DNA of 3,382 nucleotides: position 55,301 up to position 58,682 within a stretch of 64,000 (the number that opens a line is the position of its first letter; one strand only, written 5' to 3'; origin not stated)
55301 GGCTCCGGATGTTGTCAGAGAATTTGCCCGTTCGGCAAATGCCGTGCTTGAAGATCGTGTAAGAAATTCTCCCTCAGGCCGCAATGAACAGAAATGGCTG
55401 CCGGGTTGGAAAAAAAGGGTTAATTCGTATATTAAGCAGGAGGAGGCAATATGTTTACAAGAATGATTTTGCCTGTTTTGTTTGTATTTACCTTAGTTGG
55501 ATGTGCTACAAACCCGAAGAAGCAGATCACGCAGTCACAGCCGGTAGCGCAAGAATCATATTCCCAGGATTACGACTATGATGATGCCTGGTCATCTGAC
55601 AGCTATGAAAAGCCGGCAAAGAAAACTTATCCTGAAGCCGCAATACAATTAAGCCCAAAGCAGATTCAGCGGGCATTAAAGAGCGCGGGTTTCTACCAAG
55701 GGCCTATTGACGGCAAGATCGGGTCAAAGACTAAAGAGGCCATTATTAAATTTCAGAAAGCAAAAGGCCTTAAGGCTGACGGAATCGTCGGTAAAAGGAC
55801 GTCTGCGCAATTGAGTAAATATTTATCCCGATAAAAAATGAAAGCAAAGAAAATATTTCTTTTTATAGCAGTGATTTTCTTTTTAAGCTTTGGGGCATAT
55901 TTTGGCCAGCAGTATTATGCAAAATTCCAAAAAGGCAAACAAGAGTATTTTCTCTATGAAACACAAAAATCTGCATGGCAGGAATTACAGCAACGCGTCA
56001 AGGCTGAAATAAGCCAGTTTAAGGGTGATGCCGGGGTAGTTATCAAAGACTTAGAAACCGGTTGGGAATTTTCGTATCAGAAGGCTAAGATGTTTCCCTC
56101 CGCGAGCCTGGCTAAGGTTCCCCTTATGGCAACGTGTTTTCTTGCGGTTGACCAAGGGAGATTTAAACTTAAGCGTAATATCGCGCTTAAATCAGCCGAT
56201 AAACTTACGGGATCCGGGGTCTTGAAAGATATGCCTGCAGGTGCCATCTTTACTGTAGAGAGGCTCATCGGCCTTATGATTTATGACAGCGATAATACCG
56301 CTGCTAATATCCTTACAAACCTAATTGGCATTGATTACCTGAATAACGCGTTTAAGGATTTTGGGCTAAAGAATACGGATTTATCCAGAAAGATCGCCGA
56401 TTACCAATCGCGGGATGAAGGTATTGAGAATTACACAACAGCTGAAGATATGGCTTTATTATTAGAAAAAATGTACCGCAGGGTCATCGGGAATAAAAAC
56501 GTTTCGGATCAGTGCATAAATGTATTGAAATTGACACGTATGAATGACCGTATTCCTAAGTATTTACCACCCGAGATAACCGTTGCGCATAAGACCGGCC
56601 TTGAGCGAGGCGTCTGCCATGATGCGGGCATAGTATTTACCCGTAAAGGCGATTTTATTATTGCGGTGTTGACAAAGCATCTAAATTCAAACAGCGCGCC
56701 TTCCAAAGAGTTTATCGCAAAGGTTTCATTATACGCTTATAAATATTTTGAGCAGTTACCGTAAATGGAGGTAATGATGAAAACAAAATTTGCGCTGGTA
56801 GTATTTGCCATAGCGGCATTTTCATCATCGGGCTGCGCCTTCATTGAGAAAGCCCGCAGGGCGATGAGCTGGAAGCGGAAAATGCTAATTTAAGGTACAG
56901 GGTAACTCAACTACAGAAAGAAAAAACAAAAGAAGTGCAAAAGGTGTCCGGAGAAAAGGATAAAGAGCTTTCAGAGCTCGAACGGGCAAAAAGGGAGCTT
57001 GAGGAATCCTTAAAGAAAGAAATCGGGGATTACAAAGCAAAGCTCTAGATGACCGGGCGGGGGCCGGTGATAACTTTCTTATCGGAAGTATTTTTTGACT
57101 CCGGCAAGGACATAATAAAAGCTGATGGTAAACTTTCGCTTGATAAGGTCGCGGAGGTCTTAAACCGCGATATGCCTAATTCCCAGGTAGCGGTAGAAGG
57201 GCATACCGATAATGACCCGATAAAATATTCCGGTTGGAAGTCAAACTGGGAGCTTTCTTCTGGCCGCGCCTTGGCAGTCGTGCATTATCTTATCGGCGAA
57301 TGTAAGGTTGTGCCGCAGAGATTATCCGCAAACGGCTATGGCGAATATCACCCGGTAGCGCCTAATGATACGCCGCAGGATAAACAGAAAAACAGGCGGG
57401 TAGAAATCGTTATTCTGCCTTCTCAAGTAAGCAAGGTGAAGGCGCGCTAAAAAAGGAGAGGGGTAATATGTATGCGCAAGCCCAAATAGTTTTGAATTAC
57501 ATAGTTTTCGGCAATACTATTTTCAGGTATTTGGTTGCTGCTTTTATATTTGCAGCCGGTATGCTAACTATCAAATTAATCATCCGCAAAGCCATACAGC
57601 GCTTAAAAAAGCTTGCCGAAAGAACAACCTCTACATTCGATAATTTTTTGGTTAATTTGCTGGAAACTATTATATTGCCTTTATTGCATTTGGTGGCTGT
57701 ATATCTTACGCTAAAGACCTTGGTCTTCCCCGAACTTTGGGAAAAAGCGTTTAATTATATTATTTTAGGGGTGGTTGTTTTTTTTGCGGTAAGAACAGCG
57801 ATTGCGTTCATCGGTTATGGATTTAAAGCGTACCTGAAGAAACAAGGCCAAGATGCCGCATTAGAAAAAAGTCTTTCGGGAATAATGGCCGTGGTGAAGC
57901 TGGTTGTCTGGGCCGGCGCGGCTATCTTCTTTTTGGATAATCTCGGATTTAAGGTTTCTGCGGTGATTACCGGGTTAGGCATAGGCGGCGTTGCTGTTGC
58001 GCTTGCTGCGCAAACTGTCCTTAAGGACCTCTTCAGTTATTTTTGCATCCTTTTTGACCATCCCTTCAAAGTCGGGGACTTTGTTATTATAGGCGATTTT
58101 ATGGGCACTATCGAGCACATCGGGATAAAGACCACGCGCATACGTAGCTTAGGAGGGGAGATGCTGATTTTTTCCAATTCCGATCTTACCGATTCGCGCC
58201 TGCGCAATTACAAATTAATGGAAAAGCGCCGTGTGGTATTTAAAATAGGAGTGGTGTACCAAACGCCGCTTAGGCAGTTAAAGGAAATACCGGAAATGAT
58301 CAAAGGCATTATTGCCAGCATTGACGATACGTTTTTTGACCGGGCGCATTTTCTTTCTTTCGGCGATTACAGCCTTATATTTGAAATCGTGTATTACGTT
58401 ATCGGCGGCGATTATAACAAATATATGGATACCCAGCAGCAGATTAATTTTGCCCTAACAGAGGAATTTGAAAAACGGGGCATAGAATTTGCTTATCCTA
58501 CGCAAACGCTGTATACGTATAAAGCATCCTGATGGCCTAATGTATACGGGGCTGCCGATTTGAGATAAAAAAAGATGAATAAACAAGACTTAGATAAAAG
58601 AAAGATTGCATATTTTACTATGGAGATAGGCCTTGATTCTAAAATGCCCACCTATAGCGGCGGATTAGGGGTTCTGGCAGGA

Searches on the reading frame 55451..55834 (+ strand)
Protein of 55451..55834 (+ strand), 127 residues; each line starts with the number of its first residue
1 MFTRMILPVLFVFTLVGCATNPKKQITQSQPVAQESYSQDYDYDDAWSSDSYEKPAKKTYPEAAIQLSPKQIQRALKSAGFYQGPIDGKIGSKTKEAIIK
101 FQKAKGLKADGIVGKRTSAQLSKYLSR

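Call 8: search_protein_families(library=pfam, proteins=[window:55451-55834:+], max_evalue=0.01)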
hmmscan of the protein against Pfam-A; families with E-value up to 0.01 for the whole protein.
window:55451-55834:+ (127 aa): 4 families
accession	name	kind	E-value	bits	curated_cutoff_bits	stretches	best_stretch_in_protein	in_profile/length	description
PF01471.23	PG_binding_1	-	3.9e-18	65.8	23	1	70-121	6-57/57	Putative peptidoglycan binding domain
PF09374.15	PG_binding_3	-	0.00062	20.3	24.6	0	72-98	6-31/76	Predicted Peptidoglycan domain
PF08823.16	PG_binding_2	-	0.0042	17.7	21.1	1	70-103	19-52/74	Putative peptidoglycan binding domain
PF17243.7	POTRA_TamA_1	-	0.0075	16.8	26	0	59-94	31-62/74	POTRA domain TamA domain 1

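Call 50: search_protein_families(library=ncbifam, proteins=[window:55451-55834:+], max_evalue=0.01)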
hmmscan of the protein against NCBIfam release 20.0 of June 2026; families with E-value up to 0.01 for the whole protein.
window:55451-55834:+ (127 aa): 8 families
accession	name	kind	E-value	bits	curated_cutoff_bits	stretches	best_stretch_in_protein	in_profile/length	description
TIGR02869.1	spore_SleB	equivalog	1.4e-13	51.2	236.5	1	70-122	17-69/201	spore cortex-lytic enzyme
TIGR03979.1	His_Ser_Rich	equivalog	5.8e-12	46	121.65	1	21-114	82-179/190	His-Xaa-Ser repeat protein HxsA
NF052335.1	PdgHdaseHSB129560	equivalog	4.1e-07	29.6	500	1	71-119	278-326/330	peptidoglycan hydrolase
NF052377.1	lmo1851_S41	exception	6e-07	28.5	725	1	57-124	381-448/468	lmo1851 family serine protease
NF052336.1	PdgHdaseHSB100310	equivalog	7.4e-06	25.5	500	1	71-119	196-244/316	peptidoglycan hydrolase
NF004786.0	PRK06132.1-3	equivalog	0.00041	19.3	329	1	70-111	224-265/418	hypothetical protein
NF007891.0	PRK10594.1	equivalog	0.00068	18.6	425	1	55-119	287-347/617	L,D-transpeptidase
TIGR03302.1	OM_YfiO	subfamily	0.009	15.5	81.4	0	4-41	3-41/239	outer membrane protein assembly factor BamD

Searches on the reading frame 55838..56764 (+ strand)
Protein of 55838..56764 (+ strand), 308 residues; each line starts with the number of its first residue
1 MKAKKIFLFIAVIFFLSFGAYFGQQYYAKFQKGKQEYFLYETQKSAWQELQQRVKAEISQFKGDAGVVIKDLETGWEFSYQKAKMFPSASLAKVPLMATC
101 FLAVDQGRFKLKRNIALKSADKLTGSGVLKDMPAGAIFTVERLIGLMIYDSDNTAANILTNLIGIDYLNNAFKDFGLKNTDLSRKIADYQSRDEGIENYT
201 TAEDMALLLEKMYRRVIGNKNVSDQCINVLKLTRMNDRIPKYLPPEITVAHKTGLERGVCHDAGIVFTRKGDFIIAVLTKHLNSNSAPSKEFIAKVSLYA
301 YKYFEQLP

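Call 8: search_protein_families(library=pfam, proteins=[window:55838-56764:+], max_evalue=0.01)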
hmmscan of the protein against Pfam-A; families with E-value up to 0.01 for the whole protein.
window:55838-56764:+ (308 aa): 2 families
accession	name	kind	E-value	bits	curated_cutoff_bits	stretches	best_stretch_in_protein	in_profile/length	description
PF13354.11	Beta-lactamase2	-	2.3e-58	197.5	22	1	66-279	1-214/214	Beta-lactamase enzyme family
PF00768.25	Peptidase_S11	-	1.5e-05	25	27.6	1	84-219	33-172/239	D-alanyl-D-alanine carboxypeptidase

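Call 50: search_protein_families(library=ncbifam, proteins=[window:55838-56764:+], max_evalue=0.01)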
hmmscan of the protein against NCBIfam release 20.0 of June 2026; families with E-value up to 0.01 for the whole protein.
window:55838-56764:+ (308 aa): 83 families (the best 25 are shown)
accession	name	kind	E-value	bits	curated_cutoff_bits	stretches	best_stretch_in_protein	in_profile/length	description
NF033103.1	bla_class_A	equivalog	1e-38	133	200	1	55-303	3-256/257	class A beta-lactamase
NF012099.1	SubclassA2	equivalog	1.5e-26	93.2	320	1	49-306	1-272/275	class A beta-lactamase, subclass A2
NF041445.1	blaRATA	exception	7.5e-18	64.6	660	1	43-304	21-299/302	RATA family class A beta-lactamase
NF000447.2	bla-A_Chryseo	exception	2.9e-16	59.5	510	1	48-256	20-234/292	CGA/CIA family class A beta-lactamase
NF040467.1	blaRAA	exception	1.4e-15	57.2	590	1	50-304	22-288/290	RAA family extended-spectrum beta-lactamase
NF033867.1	blaPAU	exception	2e-15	56.9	640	1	60-287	44-272/293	PAU family class A beta-lactamase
NF000481.1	carbeni_gen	exception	5.3e-13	49.1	430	1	44-213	17-187/284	CARB/PSE/RTG family carbenicillin-hydrolyzing class A beta-lactamase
NF000321.3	blaPEN-Bpc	exception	6.5e-13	48.4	580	1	54-297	40-287/295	PEN family class A beta-lactamase, Bpc-type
NF000480.2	PSE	exception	3.4e-12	46.4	580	1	43-205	18-181/288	PSE family carbenicillin-hydrolyzing class A beta-lactamase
NF000389.2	blaPER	exception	5.7e-12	45.4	650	1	83-303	64-297/308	PER family extended-spectrum class A beta-lactamase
NF000275.2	blaPLA_ORN_TER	exception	8.4e-12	44.8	550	1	50-215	25-192/291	PLA/ORN/TER family class A beta-lactamase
NF000446.2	blaCIA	exception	3.1e-11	42.7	640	1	49-255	21-233/292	CIA family extended-spectrum class A beta-lactamase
NF000538.1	classA_carba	equivalog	3.6e-11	43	390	1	60-300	4-250/254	carbapenem-hydrolyzing class A beta-lactamase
NF000390.2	blaVEB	exception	4.6e-11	42.3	670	1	83-282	61-274/299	VEB family extended-spectrum class A beta-lactamase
NF000512.2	blaSGM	exception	5.6e-11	42.4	500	1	55-278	23-250/285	SGM family class A beta-lactamase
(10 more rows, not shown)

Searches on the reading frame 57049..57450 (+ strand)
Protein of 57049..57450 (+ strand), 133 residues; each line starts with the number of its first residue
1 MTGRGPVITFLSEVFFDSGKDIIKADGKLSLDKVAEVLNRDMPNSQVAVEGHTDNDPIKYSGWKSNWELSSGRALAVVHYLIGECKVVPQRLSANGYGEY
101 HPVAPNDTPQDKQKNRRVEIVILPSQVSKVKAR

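Call 40: search_protein_families(library=pfam, proteins=[window:57049-57450:+], max_evalue=0.01)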
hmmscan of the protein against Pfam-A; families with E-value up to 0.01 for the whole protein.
window:57049-57450:+ (133 aa): 1 family
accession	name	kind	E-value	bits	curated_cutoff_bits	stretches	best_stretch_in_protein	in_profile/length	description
PF00691.25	OmpA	-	5.2e-20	72.1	27.2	1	15-116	1-98/98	OmpA family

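Call 50: search_protein_families(library=ncbifam, proteins=[window:57049-57450:+], max_evalue=0.01)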
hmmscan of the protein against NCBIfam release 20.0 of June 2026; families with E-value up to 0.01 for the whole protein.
window:57049-57450:+ (133 aa): 39 families (the best 25 are shown)
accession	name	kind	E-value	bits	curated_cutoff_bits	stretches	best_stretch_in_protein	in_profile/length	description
NF005831.1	PRK07734.1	equivalog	9.4e-34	117.3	301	1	1-124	128-250/250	flagellar motor protein MotB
NF006541.1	PRK09038.1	equivalog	7.6e-31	107.6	283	1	8-123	137-249/253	flagellar motor protein MotD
NF005382.1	PRK06925.1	equivalog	1.1e-30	107.5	264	1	4-122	107-223/225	flagellar motor protein MotS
NF006542.0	PRK09039.1-1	equivalog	1.7e-30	106.6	388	1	9-120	504-622/627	peptidoglycan -binding protein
NF006508.0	PRK08944.1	subfamily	6.8e-29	101.1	259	1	16-128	183-293/304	MotB family protein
TIGR03350.1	type_VI_ompA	equivalog_domain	1.2e-27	96.6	139.8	1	7-122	25-137/137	type VI secretion system protein TssL, long form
NF005195.1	PRK06667.1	equivalog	1.3e-27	97.1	300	1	4-124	114-237/241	flagellar motor protein MotB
NF006545.0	PRK09039.1-4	equivalog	1.8e-27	96.9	372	1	8-121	220-338/342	peptidoglycan -binding protein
NF053611.1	YiaD_Gzip_OmpA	equivalog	2.3e-27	96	175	1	8-122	98-206/206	YiaD family glycine zipper/OmpA-like lipoprotein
NF005444.0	PRK07033.1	equivalog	1.6e-26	93.3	520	1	7-129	309-428/438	DotU family type VI secretion system protein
NF005236.0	PRK06742.1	equivalog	6.3e-25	88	312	1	8-122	111-223/225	flagellar motor protein MotS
NF006543.0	PRK09039.1-2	equivalog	9.3e-25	88.2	305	1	9-120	229-345/350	peptidoglycan -binding protein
NF006544.0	PRK09039.1-3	equivalog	3.2e-24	86.2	362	1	8-120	220-338/343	peptidoglycan -binding protein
NF006546.0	PRK09039.1-5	equivalog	2.8e-21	76.3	615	1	8-121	220-339/343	peptidoglycan -binding protein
NF005999.0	PRK08126.1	subfamily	8.5e-20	70.9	571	1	7-122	318-430/432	hypothetical protein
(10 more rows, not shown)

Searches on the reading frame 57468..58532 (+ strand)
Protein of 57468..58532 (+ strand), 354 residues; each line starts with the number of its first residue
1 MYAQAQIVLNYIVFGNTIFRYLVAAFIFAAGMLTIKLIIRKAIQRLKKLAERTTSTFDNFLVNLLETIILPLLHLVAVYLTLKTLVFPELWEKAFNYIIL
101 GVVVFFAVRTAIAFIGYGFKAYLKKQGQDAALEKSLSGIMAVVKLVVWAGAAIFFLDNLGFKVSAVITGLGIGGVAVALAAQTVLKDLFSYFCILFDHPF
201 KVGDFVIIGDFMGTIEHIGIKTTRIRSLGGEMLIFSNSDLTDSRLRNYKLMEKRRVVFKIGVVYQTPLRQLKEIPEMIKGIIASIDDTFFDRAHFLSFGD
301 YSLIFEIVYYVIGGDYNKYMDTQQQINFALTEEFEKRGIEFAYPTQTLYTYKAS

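Call 40: search_protein_families(library=pfam, proteins=[window:57468-58532:+], max_evalue=0.01)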
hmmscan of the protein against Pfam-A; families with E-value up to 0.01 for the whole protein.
window:57468-58532:+ (354 aa): 4 families
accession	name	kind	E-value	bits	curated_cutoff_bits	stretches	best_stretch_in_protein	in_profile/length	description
PF00924.24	MS_channel_2nd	-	3.1e-18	66.1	20.2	1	183-249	1-67/68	Mechanosensitive ion channel, beta-domain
PF21082.3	MS_channel_3rd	-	6.8e-10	39.7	21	1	256-341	1-88/88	Mechanosensitive ion channel MscS, C-terminal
PF21088.3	MS_channel_1st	-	1.7e-05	25.2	23.1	1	143-182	3-42/42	Mechanosensitive ion channel, transmembrane helices 2/3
PF25237.1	MSL2_3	-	0.0096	17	34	1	113-181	61-129/130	Mechanosensitive channel protein 2/3 domain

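Call 50: search_protein_families(library=ncbifam, proteins=[window:57468-58532:+], max_evalue=0.01)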
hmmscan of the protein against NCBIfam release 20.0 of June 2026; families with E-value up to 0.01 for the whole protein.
window:57468-58532:+ (354 aa): 6 families
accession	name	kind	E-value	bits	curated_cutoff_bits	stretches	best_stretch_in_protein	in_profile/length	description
NF047602.1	MscsSHelicob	equivalog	2.4e-23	82.9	400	1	111-343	18-251/260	small-conductance mechanosensitive channel MscS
NF047601.1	MscSThanab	equivalog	8e-22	78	500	1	90-347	17-273/280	small-conductance mechanosensitive channel MscS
NF007662.0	PRK10334.1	subfamily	2.4e-19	69.7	321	1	126-346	59-273/286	small-conductance mechanosensitive channel MscS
NF008438.0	PRK11281.1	equivalog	3.2e-15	55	991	1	165-343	911-1081/1113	mechanosensitive channel MscK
NF008542.0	PRK11465.1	equivalog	2.7e-09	35.8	596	1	146-241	520-615/741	mechanosensitive channel protein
NF008180.0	PRK10929.1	equivalog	8.1e-08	30.5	809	1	165-345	904-1080/1109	miniconductance mechanosensitive channel MscM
